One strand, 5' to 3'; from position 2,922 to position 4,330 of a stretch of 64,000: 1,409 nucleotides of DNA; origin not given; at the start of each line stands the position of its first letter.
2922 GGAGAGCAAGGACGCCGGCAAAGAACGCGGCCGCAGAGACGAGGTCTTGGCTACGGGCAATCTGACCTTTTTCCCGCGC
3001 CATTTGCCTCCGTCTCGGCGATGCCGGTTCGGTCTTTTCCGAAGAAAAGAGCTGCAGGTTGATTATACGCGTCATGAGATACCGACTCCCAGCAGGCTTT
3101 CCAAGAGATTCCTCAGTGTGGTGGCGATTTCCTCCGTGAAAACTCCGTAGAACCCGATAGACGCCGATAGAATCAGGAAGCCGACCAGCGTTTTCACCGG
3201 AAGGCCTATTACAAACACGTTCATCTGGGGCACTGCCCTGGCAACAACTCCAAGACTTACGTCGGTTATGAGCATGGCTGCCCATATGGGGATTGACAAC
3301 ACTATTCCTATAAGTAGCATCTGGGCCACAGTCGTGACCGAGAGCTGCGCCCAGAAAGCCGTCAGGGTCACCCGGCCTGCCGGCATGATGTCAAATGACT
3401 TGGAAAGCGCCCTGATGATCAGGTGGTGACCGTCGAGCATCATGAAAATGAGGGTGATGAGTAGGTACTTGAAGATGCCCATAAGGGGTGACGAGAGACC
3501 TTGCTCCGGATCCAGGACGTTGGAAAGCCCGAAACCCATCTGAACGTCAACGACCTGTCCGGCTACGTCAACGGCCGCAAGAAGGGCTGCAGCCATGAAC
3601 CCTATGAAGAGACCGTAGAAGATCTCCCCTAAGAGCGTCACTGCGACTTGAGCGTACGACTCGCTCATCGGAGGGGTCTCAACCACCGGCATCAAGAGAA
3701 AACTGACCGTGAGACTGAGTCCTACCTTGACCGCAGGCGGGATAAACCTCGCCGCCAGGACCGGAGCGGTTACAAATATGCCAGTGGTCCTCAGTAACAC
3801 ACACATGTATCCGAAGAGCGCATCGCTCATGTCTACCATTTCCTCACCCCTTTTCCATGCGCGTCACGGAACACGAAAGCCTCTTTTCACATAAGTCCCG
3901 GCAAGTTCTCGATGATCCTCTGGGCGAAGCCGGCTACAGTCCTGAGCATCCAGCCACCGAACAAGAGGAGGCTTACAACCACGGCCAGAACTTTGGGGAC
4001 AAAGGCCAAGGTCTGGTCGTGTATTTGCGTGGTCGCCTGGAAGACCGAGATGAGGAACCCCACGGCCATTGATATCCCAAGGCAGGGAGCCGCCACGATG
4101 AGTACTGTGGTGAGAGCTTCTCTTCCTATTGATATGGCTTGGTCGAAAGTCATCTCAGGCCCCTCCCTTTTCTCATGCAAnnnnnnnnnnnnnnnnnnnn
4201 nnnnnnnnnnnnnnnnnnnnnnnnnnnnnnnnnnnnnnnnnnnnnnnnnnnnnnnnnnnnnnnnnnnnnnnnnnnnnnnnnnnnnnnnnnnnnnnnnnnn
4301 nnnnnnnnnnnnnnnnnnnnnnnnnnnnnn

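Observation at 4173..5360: FliO and FliP encoded as one continuous 395-aa reading frame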

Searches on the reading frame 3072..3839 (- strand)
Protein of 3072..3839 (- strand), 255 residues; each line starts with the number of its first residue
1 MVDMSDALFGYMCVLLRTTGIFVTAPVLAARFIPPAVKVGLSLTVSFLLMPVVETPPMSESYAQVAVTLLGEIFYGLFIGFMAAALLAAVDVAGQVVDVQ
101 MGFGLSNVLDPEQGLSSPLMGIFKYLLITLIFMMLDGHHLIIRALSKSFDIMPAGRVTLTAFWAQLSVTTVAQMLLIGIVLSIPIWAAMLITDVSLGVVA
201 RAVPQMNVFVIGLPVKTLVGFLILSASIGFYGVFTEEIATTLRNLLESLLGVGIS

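Call 4: search_protein_families(library=pfam, proteins=[window:3072-3839:-], max_evalue=0.1)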
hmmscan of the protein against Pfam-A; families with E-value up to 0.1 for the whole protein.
window:3072-3839:- (255 aa): 1 family
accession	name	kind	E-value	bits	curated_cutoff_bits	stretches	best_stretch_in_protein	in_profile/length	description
PF01311.25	Bac_export_1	-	8e-61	206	27.8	1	10-237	3-225/230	Bacterial export proteins, family 1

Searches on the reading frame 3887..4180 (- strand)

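Call 4: search_protein_families(library=pfam, proteins=[window:3887-4180:-], max_evalue=0.1)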
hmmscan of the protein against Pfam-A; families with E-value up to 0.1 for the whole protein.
window:3887-4180:- (97 aa): 1 family
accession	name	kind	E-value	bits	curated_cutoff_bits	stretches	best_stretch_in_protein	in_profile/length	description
PF01313.24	Bac_export_3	-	2.5e-28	98.2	25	1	15-86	2-73/74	Bacterial export proteins, family 3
